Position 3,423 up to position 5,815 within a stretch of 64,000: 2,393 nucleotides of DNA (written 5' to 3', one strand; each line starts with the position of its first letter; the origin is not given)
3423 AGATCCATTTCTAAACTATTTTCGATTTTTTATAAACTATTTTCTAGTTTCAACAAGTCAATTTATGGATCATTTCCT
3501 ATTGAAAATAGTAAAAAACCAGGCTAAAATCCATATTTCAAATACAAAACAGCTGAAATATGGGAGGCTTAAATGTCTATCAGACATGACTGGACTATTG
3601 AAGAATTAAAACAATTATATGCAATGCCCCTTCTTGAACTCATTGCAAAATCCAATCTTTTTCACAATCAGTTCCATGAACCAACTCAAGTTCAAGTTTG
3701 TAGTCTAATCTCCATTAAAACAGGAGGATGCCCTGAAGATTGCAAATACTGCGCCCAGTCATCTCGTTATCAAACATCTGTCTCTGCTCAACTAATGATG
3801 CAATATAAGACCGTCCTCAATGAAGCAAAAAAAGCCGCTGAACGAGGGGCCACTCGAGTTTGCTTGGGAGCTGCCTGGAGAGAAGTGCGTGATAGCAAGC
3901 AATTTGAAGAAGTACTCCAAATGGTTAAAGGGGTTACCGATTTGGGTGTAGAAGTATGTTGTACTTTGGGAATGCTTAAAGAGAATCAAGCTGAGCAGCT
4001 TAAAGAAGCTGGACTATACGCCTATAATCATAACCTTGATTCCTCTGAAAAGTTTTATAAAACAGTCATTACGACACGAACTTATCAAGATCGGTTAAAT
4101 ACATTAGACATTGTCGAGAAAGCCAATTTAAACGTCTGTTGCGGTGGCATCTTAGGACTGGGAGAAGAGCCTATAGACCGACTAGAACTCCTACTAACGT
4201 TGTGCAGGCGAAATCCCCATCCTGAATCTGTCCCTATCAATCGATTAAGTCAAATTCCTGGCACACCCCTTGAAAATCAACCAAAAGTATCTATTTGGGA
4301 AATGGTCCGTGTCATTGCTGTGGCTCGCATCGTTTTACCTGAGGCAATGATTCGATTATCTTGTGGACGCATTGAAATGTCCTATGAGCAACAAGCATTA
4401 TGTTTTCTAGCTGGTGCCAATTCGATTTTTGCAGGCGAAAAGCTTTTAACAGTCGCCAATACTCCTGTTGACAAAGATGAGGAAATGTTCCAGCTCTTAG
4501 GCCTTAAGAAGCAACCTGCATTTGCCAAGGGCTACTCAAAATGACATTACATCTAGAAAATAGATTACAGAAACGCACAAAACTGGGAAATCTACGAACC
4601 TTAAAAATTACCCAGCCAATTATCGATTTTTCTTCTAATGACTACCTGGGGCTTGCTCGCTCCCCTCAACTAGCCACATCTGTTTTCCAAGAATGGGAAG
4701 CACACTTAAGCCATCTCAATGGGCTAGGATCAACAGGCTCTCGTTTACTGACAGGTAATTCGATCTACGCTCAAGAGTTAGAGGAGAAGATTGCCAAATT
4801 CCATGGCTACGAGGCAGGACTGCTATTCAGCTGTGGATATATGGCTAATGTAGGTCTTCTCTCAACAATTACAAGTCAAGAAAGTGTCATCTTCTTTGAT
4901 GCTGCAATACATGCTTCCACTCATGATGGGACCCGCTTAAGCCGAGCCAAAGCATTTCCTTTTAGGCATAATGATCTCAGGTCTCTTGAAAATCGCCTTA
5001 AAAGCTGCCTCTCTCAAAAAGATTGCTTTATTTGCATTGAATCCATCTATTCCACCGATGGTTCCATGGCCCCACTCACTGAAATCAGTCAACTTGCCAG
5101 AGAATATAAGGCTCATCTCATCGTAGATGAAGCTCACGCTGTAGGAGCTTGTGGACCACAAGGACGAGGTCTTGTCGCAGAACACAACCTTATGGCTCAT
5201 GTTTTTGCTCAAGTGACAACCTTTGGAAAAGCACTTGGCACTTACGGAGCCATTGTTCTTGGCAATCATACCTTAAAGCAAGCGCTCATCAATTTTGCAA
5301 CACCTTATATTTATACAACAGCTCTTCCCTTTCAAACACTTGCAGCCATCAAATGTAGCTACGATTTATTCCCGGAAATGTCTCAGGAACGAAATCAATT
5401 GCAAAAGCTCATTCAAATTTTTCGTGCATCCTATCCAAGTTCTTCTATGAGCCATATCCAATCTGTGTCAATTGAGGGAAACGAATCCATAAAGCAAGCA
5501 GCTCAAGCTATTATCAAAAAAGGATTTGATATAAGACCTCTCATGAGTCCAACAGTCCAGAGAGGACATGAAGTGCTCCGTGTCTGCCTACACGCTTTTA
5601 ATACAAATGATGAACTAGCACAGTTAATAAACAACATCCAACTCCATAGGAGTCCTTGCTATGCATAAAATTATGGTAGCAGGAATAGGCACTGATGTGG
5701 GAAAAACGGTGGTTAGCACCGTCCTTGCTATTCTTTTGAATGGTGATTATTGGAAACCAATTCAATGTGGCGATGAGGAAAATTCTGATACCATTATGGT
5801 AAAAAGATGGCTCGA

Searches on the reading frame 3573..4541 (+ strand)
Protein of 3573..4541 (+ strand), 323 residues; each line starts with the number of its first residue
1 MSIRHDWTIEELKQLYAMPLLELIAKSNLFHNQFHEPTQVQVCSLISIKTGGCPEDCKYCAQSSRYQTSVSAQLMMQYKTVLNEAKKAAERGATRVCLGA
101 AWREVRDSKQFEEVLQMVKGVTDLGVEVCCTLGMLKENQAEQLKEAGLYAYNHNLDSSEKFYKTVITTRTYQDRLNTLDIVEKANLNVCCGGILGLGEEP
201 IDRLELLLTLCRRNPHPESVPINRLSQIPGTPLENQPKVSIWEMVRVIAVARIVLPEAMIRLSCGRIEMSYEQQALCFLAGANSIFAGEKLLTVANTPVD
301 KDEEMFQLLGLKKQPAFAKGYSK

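Call 23: search_protein_families(library=pfam, proteins=[window:3573-4541:+], max_evalue=0.0001)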
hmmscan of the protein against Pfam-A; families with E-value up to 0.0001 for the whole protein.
window:3573-4541:+ (323 aa): 2 families
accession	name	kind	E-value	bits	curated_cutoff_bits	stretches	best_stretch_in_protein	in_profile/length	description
PF06968.18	BATS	-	3e-28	98.3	22.2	1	221-312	1-88/88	Biotin and Thiamin Synthesis associated domain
PF04055.27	Radical_SAM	-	5.4e-19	69.4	29.5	1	48-208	2-163/166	Radical SAM superfamily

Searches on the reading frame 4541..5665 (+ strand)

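Call 23: search_protein_families(library=pfam, proteins=[window:4541-5665:+], max_evalue=0.0001)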
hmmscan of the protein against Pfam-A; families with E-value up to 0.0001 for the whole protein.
window:4541-5665:+ (375 aa): 3 families
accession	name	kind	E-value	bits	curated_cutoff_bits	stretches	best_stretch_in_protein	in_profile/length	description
PF00155.27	Aminotran_1_2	-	7.6e-47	160.7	19.7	1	26-366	2-361/361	Aminotransferase class I and II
PF01212.27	Beta_elim_lyase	-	1.9e-07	31.2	27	1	74-244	31-214/288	Beta-eliminating lyase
PF01053.26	Cys_Met_Meta_PP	-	2.7e-06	26.6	27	1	77-201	54-178/381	Cys/Met metabolism PLP-dependent enzyme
